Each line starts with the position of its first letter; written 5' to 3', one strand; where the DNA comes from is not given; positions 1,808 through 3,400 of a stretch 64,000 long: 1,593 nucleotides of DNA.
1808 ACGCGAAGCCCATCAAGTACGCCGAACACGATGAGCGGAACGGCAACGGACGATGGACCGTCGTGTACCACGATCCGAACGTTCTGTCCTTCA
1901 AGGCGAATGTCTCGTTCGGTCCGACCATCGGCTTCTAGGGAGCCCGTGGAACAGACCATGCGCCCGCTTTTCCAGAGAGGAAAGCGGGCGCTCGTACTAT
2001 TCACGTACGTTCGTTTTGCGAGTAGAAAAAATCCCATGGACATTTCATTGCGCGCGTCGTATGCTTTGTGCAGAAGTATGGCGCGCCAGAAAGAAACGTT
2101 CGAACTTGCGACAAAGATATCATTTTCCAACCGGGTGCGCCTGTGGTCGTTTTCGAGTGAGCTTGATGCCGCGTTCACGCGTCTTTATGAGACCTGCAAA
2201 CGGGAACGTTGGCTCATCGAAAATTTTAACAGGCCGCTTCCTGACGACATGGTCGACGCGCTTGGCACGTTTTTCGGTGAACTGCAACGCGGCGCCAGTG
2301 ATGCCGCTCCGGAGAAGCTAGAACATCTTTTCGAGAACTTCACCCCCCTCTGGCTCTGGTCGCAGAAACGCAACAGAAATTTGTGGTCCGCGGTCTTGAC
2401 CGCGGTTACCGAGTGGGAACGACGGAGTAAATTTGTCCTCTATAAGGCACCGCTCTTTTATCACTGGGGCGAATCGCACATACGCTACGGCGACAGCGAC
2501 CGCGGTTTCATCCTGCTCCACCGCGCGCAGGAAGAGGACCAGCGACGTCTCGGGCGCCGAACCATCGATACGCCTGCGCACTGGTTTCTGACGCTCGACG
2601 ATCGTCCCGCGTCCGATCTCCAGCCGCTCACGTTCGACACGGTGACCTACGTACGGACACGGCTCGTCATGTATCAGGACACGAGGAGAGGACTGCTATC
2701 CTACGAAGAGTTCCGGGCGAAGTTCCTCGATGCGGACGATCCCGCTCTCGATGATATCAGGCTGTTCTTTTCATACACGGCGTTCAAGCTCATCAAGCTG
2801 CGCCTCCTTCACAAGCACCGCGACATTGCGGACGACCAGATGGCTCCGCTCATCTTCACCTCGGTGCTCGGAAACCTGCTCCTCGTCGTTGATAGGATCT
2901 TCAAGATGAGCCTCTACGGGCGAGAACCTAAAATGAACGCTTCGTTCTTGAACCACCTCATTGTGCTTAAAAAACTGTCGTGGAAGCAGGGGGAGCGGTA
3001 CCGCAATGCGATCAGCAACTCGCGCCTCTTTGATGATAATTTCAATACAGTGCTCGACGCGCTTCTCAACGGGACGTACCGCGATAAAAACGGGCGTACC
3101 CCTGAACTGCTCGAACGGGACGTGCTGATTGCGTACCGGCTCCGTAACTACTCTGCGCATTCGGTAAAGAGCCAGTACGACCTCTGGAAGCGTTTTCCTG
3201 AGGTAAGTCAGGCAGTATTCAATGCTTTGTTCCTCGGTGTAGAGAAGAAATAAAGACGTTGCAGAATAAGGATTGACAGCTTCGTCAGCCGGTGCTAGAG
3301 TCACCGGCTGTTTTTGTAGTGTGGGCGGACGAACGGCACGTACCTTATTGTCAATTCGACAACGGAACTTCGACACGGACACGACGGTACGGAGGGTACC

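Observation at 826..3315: Four-gene operon: pseudo-receiver, two small hydrophobic proteins and an RNxxAH (HEPN/Abi-like) protein, a candidate defence or stress module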

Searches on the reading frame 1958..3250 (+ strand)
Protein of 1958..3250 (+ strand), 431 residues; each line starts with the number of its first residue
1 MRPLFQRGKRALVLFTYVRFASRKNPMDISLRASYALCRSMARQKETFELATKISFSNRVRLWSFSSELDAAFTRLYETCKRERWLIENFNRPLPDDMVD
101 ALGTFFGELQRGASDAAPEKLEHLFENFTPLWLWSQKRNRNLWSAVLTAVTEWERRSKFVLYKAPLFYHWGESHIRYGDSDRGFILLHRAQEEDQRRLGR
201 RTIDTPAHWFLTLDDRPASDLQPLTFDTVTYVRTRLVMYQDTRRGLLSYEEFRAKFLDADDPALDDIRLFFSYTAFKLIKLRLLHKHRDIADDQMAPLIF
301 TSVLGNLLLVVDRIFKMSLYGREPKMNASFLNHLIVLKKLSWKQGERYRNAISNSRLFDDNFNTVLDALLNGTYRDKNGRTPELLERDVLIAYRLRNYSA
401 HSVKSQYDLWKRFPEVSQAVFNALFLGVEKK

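Call 4: search_protein_families(library=padloc, proteins=[window:1958-3250:+], max_evalue=1)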
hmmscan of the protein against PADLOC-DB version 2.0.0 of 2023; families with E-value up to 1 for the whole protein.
window:1958-3250:+ (431 aa): 0 families

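Call 5: search_protein_families(library=ncbifam, proteins=[window:1958-3250:+], max_evalue=1)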
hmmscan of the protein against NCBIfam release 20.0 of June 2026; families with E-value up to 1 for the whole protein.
window:1958-3250:+ (431 aa): 0 families

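Call 6: search_protein_families(library=pfam, proteins=[window:1958-3250:+], max_evalue=1)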
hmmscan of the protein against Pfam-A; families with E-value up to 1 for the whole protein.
window:1958-3250:+ (431 aa): 0 families

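Call 8: find_homologous_proteins(query=window:1958-3250:+, max_evalue=0.001)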
Query window:1958-3250:+ (431 aa): 16 proteins with E <= 0.001 among 7063 candidates.
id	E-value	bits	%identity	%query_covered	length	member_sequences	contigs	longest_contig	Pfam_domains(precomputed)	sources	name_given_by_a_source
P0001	2.7e-220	750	84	91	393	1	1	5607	-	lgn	-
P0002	3.8e-201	687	77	90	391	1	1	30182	-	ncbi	-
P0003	1.1e-196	672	76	90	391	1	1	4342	-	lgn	-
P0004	1.8e-171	589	67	91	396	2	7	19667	-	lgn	-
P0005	5.0e-167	574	65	91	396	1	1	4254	-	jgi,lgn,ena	-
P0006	2.8e-166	572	66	91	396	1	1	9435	-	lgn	-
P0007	5.9e-164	564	65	91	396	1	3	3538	-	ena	-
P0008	8.2e-155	534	64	87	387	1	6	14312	-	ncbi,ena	-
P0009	2.4e-150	520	63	87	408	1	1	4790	-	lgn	-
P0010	2.7e-142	493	58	90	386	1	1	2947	-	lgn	-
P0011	4.9e-132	459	57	87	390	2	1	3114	-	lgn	-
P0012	2.9e-123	430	69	63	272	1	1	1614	-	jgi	jgi:hypothetical protein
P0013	1.0e-112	396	53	85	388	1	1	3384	-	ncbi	-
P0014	2.4e-78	282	40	83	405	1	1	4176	-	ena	-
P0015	2.7e-70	256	37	85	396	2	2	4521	-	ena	-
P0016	3.4e-70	255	36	84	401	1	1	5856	-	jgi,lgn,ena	-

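Call 11: find_encoding_contigs(protein=P0002, flank=8000, max_places=3)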
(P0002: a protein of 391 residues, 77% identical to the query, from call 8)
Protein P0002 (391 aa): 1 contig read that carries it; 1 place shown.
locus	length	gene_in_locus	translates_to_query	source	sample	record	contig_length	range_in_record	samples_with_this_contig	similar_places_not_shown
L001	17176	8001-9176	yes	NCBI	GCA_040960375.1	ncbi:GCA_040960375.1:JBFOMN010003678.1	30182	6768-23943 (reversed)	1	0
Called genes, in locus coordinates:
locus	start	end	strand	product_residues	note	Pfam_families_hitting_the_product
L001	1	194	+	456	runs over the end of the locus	PF01225:Mur_ligase, PF21799:MurD-like_N, PF08245:Mur_ligase_M, PF02875:Mur_ligase_C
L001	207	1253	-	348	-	PF00348:polyprenyl_synt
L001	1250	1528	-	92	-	PF06902:Fer4_19 (weak), PF13370:Fer4_13, PF13459:Fer4_15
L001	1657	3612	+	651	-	PF25021:TEN_NHL (faint), PF01436:NHL (faint), PF08450:SGL (faint), PF21959:DUF6923 (faint), PF01731:Arylesterase (faint), PF10282:Lactonase (faint), PF13360:PQQ_2 (faint), PF22494:choice_anch_I (faint), +1 more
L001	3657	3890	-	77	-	-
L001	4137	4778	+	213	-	-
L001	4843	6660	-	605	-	PF00009:GTP_EFTU, PF01926:MMR_HSR1 (weak), PF03144:GTP_EFTU_D2 (weak), PF14492:EFG_III (faint), PF00679:EFG_C, PF21018:BipA_C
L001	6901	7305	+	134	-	-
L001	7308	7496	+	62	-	-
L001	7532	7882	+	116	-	-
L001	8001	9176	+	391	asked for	-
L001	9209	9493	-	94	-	-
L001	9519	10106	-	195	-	PF00160:Pro_isomerase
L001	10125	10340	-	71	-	PF07295:DUF1451 (weak)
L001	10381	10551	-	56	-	PF06262:Zincin_1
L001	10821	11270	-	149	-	PF02675:AdoMet_dc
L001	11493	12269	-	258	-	PF12917:YfbR-like, PF13023:HD_3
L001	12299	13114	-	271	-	PF12705:PDDEXK_1 (weak)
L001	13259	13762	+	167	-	-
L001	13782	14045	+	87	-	-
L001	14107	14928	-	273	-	PF02673:BacA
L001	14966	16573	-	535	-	-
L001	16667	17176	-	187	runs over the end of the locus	PF00578:AhpC-TSA, PF08534:Redoxin, PF13098:Thioredoxin_2 (weak), PF13905:Thioredoxin_8 (weak)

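Call 12: find_encoding_contigs(protein=P0004, flank=8000, max_places=4)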
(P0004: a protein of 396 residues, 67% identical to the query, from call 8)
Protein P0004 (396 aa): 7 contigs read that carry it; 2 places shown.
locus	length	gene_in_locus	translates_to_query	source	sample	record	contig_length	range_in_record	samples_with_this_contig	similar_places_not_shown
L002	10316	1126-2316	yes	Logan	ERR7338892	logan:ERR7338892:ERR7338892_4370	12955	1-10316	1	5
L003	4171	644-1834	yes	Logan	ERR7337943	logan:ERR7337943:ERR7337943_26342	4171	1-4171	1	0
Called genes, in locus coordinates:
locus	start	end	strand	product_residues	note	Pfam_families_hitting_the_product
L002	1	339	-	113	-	?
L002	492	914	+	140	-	-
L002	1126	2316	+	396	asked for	-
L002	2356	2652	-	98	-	-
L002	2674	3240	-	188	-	PF00160:Pro_isomerase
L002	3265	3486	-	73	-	-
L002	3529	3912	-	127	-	PF06262:Zincin_1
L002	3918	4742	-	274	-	PF12705:PDDEXK_1 (weak)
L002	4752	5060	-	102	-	-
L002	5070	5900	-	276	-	PF02673:BacA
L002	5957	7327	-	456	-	-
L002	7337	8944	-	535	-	-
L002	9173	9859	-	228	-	PF01479:S4, PF00849:PseudoU_synth_2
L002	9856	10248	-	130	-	-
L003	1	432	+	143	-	?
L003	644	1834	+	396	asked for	-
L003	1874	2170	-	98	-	-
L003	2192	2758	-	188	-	PF00160:Pro_isomerase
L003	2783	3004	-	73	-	-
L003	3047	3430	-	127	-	PF06262:Zincin_1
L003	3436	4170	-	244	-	?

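Call 13: find_encoding_contigs(protein=P0008, flank=8000, max_places=3)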
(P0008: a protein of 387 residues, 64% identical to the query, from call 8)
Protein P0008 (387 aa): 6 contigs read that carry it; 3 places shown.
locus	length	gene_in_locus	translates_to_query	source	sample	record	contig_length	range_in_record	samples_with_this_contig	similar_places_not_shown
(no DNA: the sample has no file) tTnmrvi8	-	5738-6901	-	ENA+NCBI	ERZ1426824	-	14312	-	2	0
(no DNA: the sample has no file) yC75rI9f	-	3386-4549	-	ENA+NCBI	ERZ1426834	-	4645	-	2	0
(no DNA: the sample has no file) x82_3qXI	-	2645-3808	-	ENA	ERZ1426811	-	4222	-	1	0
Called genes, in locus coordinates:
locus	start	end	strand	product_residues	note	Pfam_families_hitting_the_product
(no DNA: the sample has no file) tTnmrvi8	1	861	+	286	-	?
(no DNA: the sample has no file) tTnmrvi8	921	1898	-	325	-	PF00348:polyprenyl_synt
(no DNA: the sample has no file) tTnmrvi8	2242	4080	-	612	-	PF00009:GTP_EFTU, PF01926:MMR_HSR1 (weak), PF22042:EF-G_D2 (weak), PF03144:GTP_EFTU_D2 (weak), PF00679:EFG_C, PF21018:BipA_C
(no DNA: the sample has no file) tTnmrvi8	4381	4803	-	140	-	PF00293:NUDIX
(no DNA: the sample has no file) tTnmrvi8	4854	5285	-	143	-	-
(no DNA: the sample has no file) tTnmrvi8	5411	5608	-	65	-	-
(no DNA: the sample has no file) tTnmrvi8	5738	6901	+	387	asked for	-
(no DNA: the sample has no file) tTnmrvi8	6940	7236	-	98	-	-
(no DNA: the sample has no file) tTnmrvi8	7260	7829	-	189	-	PF00160:Pro_isomerase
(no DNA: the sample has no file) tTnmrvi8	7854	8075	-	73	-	-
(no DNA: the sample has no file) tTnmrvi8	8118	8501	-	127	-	PF06262:Zincin_1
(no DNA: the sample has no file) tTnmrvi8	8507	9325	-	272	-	PF12705:PDDEXK_1 (weak)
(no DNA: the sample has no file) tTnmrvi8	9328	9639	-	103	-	-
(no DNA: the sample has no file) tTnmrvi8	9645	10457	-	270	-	PF02673:BacA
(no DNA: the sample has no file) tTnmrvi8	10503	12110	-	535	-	-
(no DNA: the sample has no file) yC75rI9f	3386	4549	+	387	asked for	-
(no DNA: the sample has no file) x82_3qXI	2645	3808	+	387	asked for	-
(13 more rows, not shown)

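Call 14: find_related_loci(query=A1, collection=genome_contigs, flank=8000)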
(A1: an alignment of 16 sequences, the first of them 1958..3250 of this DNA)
Query A1 (431 aa) in genome_contigs; peptide patterns used: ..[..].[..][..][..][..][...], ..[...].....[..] (x = any residue, [..] = any of these).
35 stretches matched a pattern; 2 encode a relative of the query (tblastn E <= 1e-3); 2 distinct loci.
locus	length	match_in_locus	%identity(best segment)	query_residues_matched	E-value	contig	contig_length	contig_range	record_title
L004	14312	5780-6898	64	56-431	7e-161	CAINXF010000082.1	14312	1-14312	MAG: Candidatus Kerfeldbacteria bacterium isolate AlinenSediments_bin-3800 genome assembly, contig: bin-3800:082/211, wh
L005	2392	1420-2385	64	40-362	1e-145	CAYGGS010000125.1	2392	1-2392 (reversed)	MAG TPA_asm: uncultured Gammaproteobacteria bacterium isolate ERP113451_co2_34 genome assembly, contig: NODE_45885_lengt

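Call 19: search_solved_structures(query=A2, max_evalue=10, show_alignments=2)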
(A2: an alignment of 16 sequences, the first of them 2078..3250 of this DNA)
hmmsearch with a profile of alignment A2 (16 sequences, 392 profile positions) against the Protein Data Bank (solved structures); distinct sequences matched with E-value up to 10: 0.

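Call 23: find_encoding_contigs(protein=P0016, flank=6000, max_places=3)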
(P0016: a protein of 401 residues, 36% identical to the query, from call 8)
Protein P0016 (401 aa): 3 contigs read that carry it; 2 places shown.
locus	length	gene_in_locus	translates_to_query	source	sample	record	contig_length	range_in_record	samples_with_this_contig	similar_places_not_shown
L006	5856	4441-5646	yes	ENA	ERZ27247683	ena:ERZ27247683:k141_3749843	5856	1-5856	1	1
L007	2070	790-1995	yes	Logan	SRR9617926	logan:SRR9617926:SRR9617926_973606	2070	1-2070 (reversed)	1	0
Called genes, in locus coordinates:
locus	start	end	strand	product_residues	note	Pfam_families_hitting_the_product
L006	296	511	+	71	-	PF00157:Pou (faint), PF13560:HTH_31, PF12844:HTH_19, PF13443:HTH_26 (weak), PF01381:HTH_3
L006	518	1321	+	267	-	-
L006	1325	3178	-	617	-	PF02384:N6_Mtase, PF20473:MmeI_Mtase, PF07669:Eco57I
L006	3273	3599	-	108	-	-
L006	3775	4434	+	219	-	PF00717:Peptidase_S24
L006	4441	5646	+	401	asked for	-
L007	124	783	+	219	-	PF00717:Peptidase_S24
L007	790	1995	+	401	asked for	-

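Call 24: find_encoding_contigs(protein=P0015, flank=6000, max_places=3)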
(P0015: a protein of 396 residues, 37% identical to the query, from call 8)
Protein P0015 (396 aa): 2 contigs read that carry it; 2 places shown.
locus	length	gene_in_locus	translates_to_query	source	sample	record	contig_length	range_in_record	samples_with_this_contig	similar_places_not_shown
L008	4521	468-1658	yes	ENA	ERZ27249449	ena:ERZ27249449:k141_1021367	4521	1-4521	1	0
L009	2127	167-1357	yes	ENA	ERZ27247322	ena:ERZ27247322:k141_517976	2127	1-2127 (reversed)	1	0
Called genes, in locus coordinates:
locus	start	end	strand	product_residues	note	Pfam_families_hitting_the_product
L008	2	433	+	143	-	?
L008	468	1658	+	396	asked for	-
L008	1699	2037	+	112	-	PF01588:tRNA_bind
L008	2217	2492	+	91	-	-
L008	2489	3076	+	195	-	PF03703:bPH_2 (weak)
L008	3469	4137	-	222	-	PF00872:Transposase_mut, PF10551:MULE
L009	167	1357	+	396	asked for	-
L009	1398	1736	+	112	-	PF01588:tRNA_bind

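Call 25: find_encoding_contigs(protein=P0013, flank=6000, max_places=3)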
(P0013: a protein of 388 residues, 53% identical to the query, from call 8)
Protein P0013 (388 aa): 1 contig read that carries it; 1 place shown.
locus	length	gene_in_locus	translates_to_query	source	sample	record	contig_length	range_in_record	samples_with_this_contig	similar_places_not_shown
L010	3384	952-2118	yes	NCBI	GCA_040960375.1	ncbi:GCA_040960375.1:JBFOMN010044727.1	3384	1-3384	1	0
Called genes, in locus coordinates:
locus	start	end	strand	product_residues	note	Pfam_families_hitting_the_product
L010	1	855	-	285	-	?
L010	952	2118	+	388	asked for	-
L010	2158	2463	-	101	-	-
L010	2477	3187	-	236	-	PF01988:VIT1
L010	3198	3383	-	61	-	?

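Call 26: predict_structure(alignment_id=A2)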
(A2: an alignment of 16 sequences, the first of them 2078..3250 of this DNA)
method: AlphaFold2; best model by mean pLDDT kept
length: 391 residues; sequences in the alignment: 16
mean_pLDDT: 87.7   pTM: 0.85
mean pLDDT of the five models: 87.7, 87.2, 86.5, 86.1, 73.9
residues with pLDDT >= 90: 229; 70-90: 129; 50-70: 28; < 50: 5
segments of 3 or more residues with pLDDT < 50: 1-3
pLDDT, mean of each block of 10 residues (from residue 1): 64 63 92 93 87 94 94 80 94 90 95 94 95 93 96 90 89 93 96 97 93 93 89 95 83 82 92 91 72 87 83 62 87 86 90 77 83 94 96 88
secondary structure, 60 per line:
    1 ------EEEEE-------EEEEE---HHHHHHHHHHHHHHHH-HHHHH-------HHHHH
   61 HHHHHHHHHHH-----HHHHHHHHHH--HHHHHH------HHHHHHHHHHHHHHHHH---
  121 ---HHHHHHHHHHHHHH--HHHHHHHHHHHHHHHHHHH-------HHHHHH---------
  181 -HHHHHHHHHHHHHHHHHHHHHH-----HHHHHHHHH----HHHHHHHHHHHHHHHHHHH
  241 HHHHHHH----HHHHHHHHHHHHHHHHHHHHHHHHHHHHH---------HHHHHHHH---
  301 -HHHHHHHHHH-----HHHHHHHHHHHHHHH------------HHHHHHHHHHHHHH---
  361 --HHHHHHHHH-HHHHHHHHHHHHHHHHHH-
elements in order: E7-11 E19-23 H27-42 H44-48 H56-71 H77-86 H89-94 H101-117 H124-137 H140-158 H166-171 H182-203 H209-217 H222-247 H252-280 H290-297 H302-311 H317-331 H344-357 H363-371 H373-390

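Call 27: search_protein_families(library=pfam, proteins=[L008:2-433:+, L006:3775-4431:+, L006:518-1318:+, L006:3273-3596:-, L010:2158-2460:-, L002:492-911:+, L001:6901-7302:+], max_evalue=0.1)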
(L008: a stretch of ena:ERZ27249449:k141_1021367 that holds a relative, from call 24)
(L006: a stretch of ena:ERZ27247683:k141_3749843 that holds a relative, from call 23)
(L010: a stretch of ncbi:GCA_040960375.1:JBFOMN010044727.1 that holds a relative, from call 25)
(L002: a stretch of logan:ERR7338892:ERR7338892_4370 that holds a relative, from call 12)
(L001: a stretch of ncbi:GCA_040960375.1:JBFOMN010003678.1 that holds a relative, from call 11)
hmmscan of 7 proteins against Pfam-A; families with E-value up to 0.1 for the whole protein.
L008:2-433:+ (143 aa): 2 families
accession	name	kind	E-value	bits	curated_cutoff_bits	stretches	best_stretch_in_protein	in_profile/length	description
PF05491.19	RuvB_C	-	3.2e-27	94.7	24.7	1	64-134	1-71/72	RuvB C-terminal winged helix domain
PF17864.7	AAA_lid_4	-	5.3e-25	87.4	27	1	1-63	12-74/74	RuvB AAA lid domain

L006:3775-4431:+ (219 aa): 3 families
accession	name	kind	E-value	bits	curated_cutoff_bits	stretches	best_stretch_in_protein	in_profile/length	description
PF00717.28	Peptidase_S24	-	8.9e-19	67.8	23.3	1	85-213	1-116/116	Peptidase S24-like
PF01726.22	LexA_DNA_bind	-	0.0017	18.6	23.7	1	21-57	27-61/65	LexA DNA binding domain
PF24741.1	AlkZ-rel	-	0.061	13.2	26.5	1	19-83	116-181/221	AlkZ related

L006:518-1318:+ (267 aa): 0 families

L006:3273-3596:- (107 aa): 0 families

L010:2158-2460:- (100 aa): 0 families

L002:492-911:+ (140 aa): 0 families

L001:6901-7302:+ (134 aa): 2 families
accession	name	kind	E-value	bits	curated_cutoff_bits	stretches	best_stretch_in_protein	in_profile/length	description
PF13407.12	Peripla_BP_4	-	0.037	14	35.1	1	76-124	31-78/258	Periplasmic binding protein domain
PF02957.21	TT_ORF2-like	-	0.062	13.7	24.3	0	58-76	4-22/53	TT viral ORF2-like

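Call 29: search_protein_representatives(alignment_id=A2)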
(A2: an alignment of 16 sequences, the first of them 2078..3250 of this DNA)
Query: 16 sequences, 392 profile positions. Proteins with E-value up to 0.001 (for the whole library): 645; up to 1e-10: 445; up to 1e-30: 196. The best 150 are listed.
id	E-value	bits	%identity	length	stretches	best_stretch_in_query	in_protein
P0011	1.7e-183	627.0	-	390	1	3-391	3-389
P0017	6.4e-155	533.0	-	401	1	4-391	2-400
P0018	5.7e-144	496.9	-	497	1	18-391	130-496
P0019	7.1e-130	450.5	-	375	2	2-278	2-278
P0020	9.2e-112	390.9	-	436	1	7-391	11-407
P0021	4.2e-110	385.4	-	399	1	17-391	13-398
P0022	8.9e-94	331.7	-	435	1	6-390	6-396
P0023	4.5e-93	329.4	-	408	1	21-391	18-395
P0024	8.6e-79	282.3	-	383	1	18-390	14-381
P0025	9.2e-64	232.8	-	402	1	52-390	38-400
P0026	1.1e-59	219.4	-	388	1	20-391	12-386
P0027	7.6e-58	213.4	-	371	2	79-279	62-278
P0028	1.6e-57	212.3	-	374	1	76-391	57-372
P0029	2.9e-55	204.8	-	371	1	56-391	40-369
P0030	1.4e-54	202.6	-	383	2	14-287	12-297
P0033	1.1e-53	199.6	-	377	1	23-389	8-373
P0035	1.1e-52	196.4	-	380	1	20-390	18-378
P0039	1.1e-50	189.8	-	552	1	56-391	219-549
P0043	1.6e-49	185.9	-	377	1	18-391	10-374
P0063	3.8e-45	171.6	-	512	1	62-391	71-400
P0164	5.6e-35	138.1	-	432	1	29-391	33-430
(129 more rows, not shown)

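Call 32: search_protein_families(library=pfam, alignment_id=A3, max_evalue=0.01)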
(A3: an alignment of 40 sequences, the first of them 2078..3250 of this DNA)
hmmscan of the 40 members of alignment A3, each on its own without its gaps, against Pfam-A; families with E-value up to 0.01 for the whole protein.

A. member 1, window:2078-3250:+ (391 aa): 0 families

B. families by the number of members that match (of 40 scanned): 0 families

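Call 33: search_protein_families(library=padloc, alignment_id=A3, max_evalue=0.01)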
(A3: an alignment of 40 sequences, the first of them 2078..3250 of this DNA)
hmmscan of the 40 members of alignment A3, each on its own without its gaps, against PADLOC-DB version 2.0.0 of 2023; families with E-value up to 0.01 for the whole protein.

A. member 1, window:2078-3250:+ (391 aa): 0 families

B. families by the number of members that match (of 40 scanned): 1 family
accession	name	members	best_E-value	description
PDLC00602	ZorA1|ZorA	1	0.0011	MotA/ExbB/TolQ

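Call 40: find_homologous_proteins(query=A3, max_evalue=0.00001)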
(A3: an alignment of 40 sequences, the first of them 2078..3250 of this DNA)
Query A3 (40 sequences) (391 aa, profile of the alignment): 16 proteins with E <= 0.00001 among 8000 candidates.
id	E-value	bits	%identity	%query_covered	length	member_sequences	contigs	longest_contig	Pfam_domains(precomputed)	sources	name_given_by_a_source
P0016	1.2e-112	395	36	93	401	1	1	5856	-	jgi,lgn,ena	-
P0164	1.1e-106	375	21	88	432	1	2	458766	-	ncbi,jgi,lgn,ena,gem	ncbi:MAG: hypothetical protein WC974_01105 [Thermoplasmata archaeon]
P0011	2.3e-105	371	57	95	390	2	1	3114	-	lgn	-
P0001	6.4e-104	366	84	100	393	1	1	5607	-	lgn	-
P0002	4.1e-103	364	77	100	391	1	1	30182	-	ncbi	-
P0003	3.3e-101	357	76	100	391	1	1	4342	-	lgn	-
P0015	2.6e-100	354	37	93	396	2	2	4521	-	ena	-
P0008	4.7e-100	354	64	96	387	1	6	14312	-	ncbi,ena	-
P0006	3.6e-99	351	66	100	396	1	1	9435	-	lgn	-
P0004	2.7e-98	348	67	100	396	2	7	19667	-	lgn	-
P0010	1.3e-97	346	58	99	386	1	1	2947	-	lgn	-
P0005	3.1e-97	344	66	100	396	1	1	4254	-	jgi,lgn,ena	-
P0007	4.1e-97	344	65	100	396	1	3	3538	-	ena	-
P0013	2.2e-93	332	53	94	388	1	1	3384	-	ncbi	-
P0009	7.0e-90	320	63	95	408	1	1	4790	-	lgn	-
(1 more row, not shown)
